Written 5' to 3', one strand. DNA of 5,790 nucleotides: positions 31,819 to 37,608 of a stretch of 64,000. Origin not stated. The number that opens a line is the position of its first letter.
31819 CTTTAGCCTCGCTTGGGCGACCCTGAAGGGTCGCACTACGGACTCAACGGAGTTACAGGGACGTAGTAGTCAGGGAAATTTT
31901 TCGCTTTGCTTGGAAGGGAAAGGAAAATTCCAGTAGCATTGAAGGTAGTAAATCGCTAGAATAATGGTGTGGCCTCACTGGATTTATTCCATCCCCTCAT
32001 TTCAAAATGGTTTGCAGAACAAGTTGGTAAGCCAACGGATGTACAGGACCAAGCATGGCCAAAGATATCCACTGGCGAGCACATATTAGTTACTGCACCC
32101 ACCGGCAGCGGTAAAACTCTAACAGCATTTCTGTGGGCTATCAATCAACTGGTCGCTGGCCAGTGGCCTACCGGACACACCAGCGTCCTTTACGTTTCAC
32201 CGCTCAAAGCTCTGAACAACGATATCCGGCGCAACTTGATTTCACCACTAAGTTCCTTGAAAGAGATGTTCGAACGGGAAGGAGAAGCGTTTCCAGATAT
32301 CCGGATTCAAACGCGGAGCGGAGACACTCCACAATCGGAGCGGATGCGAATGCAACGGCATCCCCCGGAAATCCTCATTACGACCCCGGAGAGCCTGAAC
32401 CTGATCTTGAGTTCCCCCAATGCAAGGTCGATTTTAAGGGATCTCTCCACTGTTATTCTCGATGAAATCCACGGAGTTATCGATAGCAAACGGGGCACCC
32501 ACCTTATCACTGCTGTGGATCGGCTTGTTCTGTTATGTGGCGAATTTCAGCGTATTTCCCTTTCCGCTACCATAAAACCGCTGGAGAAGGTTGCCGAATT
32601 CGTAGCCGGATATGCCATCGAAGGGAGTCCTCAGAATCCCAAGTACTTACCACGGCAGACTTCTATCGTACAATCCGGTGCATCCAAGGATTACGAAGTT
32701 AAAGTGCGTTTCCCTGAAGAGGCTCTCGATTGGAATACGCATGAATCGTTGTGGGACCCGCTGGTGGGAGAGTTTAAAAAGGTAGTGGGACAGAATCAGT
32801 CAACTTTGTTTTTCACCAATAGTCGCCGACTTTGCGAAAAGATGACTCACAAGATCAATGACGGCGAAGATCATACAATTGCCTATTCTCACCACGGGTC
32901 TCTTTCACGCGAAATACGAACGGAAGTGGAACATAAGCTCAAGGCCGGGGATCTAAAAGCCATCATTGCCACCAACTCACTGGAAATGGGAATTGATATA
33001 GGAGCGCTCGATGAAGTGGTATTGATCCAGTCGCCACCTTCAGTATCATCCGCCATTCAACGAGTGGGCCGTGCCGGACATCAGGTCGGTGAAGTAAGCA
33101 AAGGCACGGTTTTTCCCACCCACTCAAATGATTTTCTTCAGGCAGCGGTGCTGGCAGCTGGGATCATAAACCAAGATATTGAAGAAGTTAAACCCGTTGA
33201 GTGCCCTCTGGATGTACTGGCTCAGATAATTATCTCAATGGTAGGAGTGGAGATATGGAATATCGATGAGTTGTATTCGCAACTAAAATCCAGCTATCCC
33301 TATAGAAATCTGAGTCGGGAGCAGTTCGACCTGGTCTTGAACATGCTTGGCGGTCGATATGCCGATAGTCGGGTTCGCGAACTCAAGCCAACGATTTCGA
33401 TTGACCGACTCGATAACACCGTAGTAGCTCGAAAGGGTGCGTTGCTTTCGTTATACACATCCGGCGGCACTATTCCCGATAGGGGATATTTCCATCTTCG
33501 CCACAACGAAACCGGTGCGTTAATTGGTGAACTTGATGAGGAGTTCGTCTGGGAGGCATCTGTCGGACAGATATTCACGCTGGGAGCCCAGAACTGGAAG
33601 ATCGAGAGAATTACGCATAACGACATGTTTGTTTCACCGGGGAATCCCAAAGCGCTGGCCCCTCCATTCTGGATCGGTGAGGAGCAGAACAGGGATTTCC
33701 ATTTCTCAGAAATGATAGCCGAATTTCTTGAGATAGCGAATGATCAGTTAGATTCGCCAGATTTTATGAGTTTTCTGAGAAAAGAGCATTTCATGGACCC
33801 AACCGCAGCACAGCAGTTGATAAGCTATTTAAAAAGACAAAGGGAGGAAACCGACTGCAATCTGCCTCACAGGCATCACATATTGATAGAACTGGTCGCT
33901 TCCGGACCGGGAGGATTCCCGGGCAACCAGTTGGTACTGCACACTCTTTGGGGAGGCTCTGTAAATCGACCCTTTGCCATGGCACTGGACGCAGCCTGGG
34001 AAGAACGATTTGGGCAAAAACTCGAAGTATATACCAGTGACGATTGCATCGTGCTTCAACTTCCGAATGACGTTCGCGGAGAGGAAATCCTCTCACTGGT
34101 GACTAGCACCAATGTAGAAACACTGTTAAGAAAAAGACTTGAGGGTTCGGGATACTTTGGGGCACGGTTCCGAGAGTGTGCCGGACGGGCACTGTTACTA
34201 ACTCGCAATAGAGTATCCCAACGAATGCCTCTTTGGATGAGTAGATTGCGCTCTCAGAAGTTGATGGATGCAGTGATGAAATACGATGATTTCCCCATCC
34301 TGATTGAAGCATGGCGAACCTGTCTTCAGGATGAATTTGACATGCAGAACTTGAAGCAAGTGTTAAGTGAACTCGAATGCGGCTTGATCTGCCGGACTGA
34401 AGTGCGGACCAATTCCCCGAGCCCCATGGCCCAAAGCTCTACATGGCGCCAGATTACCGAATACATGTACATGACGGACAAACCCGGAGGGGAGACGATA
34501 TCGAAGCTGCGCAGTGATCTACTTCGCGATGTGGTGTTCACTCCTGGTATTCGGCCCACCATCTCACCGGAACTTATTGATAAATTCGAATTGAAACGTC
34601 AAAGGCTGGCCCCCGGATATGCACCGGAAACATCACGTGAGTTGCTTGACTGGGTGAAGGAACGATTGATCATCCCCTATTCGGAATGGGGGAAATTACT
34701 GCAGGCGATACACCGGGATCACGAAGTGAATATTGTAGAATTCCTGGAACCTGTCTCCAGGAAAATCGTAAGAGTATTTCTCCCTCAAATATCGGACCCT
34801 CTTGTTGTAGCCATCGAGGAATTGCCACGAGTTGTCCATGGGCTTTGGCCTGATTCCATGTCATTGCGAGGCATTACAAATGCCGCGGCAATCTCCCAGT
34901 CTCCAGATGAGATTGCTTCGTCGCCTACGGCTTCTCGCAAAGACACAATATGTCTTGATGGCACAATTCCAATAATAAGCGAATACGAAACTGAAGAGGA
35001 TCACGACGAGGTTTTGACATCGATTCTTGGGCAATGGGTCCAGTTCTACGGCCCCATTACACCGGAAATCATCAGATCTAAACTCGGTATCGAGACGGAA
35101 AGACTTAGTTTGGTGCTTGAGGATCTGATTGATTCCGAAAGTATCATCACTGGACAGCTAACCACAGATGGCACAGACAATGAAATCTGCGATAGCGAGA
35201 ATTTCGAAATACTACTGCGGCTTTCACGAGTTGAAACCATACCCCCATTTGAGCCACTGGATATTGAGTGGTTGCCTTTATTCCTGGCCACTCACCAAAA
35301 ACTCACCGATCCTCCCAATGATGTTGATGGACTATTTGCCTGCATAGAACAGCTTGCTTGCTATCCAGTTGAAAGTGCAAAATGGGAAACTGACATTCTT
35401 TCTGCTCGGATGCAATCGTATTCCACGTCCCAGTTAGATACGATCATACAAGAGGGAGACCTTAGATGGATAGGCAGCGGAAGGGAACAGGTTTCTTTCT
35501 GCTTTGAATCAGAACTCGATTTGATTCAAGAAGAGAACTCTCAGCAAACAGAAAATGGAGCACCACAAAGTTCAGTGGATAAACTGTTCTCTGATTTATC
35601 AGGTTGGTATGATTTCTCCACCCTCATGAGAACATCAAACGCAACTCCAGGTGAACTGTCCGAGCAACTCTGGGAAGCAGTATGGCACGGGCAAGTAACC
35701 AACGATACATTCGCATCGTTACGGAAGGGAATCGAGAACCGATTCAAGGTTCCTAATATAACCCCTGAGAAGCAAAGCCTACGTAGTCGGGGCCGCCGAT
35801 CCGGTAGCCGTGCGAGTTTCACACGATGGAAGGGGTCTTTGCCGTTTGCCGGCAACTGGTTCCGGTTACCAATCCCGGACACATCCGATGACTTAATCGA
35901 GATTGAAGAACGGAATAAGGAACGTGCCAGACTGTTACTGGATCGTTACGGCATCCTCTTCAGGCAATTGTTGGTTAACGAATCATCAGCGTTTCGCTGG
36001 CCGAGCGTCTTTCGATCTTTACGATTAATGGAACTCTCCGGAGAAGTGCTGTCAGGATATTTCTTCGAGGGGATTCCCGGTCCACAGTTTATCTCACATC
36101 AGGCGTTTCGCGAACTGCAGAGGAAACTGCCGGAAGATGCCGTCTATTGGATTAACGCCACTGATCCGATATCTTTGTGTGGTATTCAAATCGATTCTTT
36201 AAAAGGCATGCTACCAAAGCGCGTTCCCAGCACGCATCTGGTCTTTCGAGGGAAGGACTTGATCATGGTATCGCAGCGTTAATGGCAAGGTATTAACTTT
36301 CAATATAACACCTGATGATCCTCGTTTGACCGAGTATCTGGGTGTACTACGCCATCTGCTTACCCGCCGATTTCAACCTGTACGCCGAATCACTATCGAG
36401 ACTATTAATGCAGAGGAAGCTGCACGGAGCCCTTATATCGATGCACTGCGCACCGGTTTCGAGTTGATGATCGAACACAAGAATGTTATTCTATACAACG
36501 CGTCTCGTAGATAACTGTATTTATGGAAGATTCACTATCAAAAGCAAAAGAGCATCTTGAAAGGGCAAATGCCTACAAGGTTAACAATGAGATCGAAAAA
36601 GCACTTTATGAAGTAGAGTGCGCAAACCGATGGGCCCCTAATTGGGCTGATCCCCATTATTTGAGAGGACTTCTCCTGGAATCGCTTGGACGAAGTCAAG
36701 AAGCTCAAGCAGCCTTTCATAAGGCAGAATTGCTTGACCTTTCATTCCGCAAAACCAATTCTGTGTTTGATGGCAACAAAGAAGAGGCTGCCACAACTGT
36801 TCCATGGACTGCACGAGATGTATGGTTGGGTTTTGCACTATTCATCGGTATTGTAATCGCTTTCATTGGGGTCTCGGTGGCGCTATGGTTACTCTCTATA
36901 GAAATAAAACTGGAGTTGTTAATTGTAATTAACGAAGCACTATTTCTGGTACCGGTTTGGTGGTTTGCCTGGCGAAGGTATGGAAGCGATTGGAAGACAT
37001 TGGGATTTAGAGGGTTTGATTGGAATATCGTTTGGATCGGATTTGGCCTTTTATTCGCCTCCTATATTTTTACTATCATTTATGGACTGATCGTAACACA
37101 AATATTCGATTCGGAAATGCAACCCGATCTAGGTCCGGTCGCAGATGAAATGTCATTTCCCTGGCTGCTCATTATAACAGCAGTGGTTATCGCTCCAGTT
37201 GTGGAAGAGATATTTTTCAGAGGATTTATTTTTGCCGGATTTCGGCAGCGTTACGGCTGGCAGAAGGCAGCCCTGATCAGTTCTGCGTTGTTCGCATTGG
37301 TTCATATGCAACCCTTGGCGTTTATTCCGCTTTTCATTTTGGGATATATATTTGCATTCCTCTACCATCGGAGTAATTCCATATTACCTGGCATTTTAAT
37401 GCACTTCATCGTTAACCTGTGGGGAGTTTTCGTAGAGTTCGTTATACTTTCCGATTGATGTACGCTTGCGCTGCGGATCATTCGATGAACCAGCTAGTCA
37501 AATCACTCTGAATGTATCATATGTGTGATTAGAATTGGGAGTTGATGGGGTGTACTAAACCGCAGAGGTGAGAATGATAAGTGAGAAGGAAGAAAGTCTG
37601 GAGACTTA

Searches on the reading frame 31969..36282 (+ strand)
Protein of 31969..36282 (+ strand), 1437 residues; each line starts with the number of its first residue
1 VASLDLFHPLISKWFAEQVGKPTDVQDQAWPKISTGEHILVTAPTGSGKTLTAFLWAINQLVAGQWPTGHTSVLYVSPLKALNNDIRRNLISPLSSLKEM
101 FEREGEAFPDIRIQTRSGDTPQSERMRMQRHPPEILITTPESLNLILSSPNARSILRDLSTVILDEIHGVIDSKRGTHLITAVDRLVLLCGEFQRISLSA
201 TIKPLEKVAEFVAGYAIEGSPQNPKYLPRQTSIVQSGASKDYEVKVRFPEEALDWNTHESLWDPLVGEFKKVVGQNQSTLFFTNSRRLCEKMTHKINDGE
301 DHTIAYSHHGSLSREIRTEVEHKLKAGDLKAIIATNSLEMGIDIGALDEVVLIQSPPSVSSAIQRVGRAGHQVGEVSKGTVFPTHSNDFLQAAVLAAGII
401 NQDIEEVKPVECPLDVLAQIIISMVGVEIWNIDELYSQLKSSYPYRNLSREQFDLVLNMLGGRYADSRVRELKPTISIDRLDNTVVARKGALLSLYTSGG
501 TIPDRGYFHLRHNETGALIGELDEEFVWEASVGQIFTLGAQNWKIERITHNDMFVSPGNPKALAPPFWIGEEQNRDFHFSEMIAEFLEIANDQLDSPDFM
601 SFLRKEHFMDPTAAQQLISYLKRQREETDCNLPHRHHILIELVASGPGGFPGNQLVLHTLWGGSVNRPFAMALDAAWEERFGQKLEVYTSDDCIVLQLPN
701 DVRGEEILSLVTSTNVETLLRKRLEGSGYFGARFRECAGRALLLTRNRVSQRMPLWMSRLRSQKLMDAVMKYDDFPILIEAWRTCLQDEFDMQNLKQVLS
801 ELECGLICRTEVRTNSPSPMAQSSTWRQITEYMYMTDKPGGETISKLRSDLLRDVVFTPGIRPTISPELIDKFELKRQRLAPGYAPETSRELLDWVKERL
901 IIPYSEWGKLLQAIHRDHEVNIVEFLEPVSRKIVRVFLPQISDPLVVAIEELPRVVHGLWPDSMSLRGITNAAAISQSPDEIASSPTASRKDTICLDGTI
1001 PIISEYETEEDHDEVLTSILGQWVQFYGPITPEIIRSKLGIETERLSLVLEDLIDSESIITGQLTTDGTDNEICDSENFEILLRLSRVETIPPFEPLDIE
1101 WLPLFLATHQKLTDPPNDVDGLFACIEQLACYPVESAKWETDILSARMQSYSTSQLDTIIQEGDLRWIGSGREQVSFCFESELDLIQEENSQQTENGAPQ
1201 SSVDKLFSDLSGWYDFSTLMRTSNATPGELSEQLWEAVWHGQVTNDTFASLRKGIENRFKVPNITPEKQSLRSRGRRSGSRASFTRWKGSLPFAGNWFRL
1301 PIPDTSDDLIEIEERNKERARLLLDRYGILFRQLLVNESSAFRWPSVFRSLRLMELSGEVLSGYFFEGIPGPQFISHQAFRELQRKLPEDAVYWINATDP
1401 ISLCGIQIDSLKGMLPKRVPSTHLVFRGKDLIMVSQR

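Call 80: search_protein_families(library=pfam, max_evalue=0.00001, proteins=[window:31969-36282:+])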
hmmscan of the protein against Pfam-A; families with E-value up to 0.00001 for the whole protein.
window:31969-36282:+ (1437 aa): 7 families
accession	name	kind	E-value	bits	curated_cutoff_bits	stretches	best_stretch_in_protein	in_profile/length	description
PF08494.16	DEAD_assoc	-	3.7e-49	167.6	23.5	1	632-821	1-191/191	DEAD/H associated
PF19306.5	WH_Lhr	-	3.2e-36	124.7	27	1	399-561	3-164/168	Large helicase-related protein, winged helix domain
PF00270.35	DEAD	-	1.1e-29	103.7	26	1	23-205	1-164/167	DEAD/DEAH box helicase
PF23234.1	WH4_Lhr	-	5.5e-21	74.4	27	1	1313-1391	5-83/87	Large helicase-related protein, winged-helix domain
PF00271.37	Helicase_C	-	5.1e-17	62.6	23.5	1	274-370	13-107/110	Helicase conserved C-terminal domain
PF23235.1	WH3_Lhr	-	2.4e-09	37.8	27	1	1117-1171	22-76/95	Large helicase-related protein, winged-helix domain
PF04851.21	ResIII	-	2e-08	34.8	22.5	1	25-203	7-163/164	Type III restriction enzyme, res subunit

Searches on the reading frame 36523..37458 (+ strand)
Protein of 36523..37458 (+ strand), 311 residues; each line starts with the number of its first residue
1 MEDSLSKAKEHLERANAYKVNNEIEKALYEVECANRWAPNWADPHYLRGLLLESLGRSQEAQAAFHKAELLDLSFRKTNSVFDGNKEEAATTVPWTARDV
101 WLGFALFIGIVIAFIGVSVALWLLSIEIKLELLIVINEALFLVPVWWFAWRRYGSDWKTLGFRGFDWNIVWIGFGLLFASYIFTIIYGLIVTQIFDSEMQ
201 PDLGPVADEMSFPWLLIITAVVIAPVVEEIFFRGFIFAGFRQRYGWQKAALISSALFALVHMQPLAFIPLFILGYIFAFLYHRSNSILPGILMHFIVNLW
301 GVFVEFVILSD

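Call 80: search_protein_families(library=pfam, max_evalue=0.00001, proteins=[window:36523-37458:+])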
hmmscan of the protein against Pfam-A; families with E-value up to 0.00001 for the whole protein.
window:36523-37458:+ (311 aa): 1 family
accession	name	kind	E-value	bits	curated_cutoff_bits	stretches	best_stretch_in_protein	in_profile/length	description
PF02517.21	Rce1-like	-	2.7e-23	82.5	22.4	1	212-299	3-92/93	Type II CAAX prenyl endopeptidase Rce1-like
